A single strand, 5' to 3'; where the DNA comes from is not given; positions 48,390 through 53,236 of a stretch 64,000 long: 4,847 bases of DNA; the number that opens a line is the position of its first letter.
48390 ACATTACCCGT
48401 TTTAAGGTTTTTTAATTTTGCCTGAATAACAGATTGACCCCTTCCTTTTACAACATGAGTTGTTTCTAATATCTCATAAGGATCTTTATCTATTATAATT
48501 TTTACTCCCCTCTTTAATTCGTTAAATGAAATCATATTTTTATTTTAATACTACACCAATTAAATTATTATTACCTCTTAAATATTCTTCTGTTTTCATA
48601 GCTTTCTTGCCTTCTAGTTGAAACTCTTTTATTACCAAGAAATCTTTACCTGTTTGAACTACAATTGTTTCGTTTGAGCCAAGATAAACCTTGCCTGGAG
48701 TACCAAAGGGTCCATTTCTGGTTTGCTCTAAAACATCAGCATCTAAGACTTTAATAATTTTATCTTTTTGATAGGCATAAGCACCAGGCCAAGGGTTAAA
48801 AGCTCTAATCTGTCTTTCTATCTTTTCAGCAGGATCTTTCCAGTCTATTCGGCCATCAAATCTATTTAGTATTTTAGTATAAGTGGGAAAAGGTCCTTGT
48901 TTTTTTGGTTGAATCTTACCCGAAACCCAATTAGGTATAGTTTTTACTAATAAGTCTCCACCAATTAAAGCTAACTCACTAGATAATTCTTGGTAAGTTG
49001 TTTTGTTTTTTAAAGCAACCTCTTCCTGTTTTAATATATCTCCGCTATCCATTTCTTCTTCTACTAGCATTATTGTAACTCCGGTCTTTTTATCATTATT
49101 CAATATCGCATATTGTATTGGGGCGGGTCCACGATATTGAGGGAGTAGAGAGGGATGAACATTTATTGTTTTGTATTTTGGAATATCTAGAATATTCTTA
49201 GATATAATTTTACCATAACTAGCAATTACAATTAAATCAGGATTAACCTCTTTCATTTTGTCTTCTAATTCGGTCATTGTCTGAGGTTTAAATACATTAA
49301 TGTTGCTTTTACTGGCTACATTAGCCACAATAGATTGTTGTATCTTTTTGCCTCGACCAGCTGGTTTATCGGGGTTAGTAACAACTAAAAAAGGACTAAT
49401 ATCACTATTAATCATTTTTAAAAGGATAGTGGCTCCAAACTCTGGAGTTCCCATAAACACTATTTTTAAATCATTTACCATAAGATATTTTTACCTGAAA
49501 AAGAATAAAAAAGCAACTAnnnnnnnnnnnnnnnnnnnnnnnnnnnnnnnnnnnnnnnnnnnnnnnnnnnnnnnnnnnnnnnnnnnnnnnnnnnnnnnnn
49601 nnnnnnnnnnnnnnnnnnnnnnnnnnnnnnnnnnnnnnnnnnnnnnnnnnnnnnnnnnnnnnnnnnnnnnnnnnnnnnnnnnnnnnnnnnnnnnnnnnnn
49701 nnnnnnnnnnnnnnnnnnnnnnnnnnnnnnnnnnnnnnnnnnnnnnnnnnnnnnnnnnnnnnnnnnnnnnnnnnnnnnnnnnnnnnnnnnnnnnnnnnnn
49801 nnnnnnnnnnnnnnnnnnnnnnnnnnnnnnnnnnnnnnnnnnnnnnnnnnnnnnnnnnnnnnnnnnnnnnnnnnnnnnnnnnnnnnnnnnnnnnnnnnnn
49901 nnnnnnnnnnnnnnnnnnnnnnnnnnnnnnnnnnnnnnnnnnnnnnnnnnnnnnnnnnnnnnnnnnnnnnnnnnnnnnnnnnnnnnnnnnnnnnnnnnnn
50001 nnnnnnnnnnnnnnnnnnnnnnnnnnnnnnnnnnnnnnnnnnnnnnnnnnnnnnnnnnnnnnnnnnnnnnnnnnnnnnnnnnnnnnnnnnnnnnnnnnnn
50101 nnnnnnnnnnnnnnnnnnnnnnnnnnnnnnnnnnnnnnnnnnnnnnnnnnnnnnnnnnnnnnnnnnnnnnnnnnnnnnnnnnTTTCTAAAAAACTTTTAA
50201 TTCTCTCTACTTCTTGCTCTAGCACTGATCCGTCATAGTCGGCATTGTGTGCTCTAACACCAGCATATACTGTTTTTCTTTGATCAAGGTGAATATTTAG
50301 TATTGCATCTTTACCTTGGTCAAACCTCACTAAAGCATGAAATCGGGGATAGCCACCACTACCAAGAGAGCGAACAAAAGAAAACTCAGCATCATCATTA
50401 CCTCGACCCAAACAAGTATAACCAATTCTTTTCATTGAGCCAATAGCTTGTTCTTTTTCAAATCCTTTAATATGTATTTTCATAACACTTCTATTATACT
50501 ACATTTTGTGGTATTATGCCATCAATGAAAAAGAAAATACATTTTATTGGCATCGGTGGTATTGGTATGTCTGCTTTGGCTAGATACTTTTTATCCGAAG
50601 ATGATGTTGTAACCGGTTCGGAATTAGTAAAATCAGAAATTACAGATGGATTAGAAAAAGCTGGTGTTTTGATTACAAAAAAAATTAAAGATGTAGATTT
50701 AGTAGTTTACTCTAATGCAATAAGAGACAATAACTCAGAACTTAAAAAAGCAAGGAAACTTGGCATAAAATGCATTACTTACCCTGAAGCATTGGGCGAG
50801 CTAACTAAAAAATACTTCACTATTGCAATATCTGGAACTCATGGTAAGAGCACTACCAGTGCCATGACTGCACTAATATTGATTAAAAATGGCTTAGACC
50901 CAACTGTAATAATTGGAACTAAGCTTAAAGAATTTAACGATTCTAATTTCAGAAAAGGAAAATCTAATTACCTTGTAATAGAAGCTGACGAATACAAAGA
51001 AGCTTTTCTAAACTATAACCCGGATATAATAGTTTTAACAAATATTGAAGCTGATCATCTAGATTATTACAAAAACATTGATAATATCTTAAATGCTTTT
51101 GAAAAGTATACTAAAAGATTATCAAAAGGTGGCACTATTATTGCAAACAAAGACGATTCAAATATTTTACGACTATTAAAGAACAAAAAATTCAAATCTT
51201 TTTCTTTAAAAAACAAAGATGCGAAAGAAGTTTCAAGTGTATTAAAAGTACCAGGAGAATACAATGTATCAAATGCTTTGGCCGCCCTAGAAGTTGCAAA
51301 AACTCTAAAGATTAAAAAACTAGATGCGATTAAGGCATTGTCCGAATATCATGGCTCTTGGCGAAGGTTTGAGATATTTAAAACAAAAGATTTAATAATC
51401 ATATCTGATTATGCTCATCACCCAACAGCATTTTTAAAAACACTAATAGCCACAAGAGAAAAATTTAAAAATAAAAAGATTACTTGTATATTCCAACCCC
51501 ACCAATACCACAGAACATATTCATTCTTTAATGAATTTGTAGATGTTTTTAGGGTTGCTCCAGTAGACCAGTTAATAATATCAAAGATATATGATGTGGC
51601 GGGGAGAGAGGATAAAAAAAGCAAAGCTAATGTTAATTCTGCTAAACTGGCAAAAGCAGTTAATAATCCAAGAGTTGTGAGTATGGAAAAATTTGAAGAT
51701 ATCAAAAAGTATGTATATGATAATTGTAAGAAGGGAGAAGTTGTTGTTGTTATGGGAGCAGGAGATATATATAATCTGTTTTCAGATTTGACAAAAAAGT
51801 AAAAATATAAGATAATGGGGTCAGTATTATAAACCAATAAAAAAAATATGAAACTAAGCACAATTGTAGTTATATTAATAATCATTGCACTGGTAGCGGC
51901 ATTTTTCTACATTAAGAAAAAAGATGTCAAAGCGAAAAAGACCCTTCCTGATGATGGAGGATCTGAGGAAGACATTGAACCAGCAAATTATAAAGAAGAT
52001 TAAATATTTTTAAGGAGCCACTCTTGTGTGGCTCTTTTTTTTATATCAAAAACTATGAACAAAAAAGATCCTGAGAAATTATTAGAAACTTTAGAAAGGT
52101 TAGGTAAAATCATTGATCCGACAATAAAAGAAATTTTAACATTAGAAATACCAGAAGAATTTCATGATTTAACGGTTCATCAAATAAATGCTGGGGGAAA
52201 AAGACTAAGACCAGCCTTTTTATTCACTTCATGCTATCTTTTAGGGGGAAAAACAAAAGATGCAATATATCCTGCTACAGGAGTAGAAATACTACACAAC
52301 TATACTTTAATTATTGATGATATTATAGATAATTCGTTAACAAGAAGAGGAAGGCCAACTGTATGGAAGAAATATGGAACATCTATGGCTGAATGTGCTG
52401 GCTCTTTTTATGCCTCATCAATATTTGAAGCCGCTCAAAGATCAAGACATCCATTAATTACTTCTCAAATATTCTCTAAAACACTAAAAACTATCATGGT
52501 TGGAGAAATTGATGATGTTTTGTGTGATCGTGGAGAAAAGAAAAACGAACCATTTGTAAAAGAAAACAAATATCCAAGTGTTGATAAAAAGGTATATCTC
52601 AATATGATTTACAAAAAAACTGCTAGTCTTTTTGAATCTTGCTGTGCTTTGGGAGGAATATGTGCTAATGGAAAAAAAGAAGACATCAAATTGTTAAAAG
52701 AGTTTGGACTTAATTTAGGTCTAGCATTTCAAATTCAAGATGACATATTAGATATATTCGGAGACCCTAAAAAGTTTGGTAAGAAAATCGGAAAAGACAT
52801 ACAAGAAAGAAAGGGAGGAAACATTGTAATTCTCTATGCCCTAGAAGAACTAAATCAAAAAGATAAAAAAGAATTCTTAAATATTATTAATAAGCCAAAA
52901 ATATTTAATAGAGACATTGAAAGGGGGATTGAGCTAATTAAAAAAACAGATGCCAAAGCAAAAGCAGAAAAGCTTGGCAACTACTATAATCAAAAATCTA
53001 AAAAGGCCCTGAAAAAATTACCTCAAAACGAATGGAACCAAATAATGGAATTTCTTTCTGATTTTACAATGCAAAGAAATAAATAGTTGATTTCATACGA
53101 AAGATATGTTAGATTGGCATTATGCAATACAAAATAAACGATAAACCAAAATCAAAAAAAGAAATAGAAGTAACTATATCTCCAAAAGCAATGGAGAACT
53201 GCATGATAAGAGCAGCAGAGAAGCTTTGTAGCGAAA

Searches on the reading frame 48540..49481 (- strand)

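Call 34: search_protein_families(library=pfam, proteins=[window:48540-49481:-], max_evalue=0.0001)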
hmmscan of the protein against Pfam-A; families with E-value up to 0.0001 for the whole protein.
window:48540-49481:- (313 aa): 2 families
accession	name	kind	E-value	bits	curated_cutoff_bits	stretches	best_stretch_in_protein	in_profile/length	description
PF00551.24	Formyl_trans_N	-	1.1e-43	149.6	26.1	1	6-181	2-180/181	Formyl transferase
PF02911.23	Formyl_trans_C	-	4.1e-28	97.9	21.1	1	209-304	6-99/100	Formyl transferase, C-terminal domain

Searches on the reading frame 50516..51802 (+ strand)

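Call 31: search_protein_families(library=pfam, proteins=[window:50516-51802:+], max_evalue=0.0001)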
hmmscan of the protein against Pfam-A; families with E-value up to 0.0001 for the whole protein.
window:50516-51802:+ (428 aa): 3 families
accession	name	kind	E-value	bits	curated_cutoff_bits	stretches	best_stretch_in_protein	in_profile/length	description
PF08245.18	Mur_ligase_M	-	8e-22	78.6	24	1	105-260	1-199/200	Mur ligase middle domain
PF01225.30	Mur_ligase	-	3.5e-21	75.8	21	1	7-100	1-94/95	Mur ligase family, catalytic domain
PF02875.26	Mur_ligase_C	-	6e-16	59.9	28.4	1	283-416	1-127/127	Mur ligase, glutamate ligase domain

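Call 58: search_protein_families(library=ncbifam, proteins=[window:50516-51802:+], max_evalue=0.001)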
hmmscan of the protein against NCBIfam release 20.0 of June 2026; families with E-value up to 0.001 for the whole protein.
window:50516-51802:+ (428 aa): 27 families (the best 25 are shown)
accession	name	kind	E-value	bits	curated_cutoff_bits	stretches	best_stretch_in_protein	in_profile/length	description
TIGR01082.1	murC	equivalog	1.7e-116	390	335.1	2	7-233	1-232/449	UDP-N-acetylmuramate--L-alanine ligase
NF011171.0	PRK14573.1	equivalog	6e-61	206.3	1015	1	5-425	4-444/809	bifunctional UDP-N-acetylmuramate--L-alanine ligase/D-alanine--D-alanine ligase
TIGR01081.1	mpl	equivalog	1.2e-43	149.8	388.7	2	7-223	1-231/448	UDP-N-acetylmuramate:L-alanyl-gamma-D-glutamyl-meso-diaminopimelate ligase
TIGR01087.1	murD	equivalog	6.1e-28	98.1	211.95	1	7-292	1-315/441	UDP-N-acetylmuramoyl-L-alanine--D-glutamate ligase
NF001126.0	PRK00139.1-4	equivalog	8.6e-22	77.3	373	2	229-326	278-374/486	UDP-N-acetylmuramoyl-L-alanyl-D-glutamate--2,6-diaminopimelate ligase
TIGR01085.1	murE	subfamily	8.9e-22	77.6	257.3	1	226-326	264-364/472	UDP-N-acetylmuramyl-tripeptide synthetase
NF053647.1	pMurD2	equivalog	8.4e-21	74.3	550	1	50-416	54-394/405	pseudomurein biosynthesis peptide ligase pMurD2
NF008896.0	PRK11929.1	equivalog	4.8e-20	71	1023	2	230-326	292-391/965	bifunctional UDP-N-acetylmuramoyl-L-alanyl-D-glutamate--2,6-diaminopimelate ligase MurE/UDP-N-acetylmuramoyl-tripeptide--D-alanyl-D-alanine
NF053645.1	pMurC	equivalog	7.7e-20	71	560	2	226-322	297-393/492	pseudomurein biosynthesis peptide ligase pMurC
NF001124.0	PRK00139.1-2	equivalog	2.1e-19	69.7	476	1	228-326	285-383/500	UDP-N-acetylmuramoyl-L-alanyl-D-glutamate--2,6-diaminopimelate ligase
NF053648.1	pMurE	equivalog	8.1e-19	67.7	600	1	94-415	92-451/464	pseudomurein biosynthesis peptide ligase pMurE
NF001123.0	PRK00139.1-1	equivalog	9.2e-15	54.3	586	1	245-326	301-382/493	UDP-N-acetylmuramoyl-L-alanyl-D-glutamate--2,6-diaminopimelate ligase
TIGR01143.1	murF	subfamily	3.2e-14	52.7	288.6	1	100-318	74-322/418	UDP-N-acetylmuramoyl-tripeptide--D-alanyl-D-alanine ligase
TIGR02068.2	cya_phycin_syn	equivalog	3.3e-13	48.5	850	1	236-413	670-847/862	cyanophycin synthetase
NF010623.0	PRK14016.1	subfamily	7.3e-10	37.6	877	1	236-413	672-849/871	cyanophycin synthetase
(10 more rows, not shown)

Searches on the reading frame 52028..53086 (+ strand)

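Call 31: search_protein_families(library=pfam, proteins=[window:52028-53086:+], max_evalue=0.0001)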
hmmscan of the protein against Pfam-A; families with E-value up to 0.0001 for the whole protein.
window:52028-53086:+ (352 aa): 1 family
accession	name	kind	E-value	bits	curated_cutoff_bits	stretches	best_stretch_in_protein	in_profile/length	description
PF00348.22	polyprenyl_synt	-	3.4e-61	207.1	27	1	45-295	4-242/251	Polyprenyl synthetase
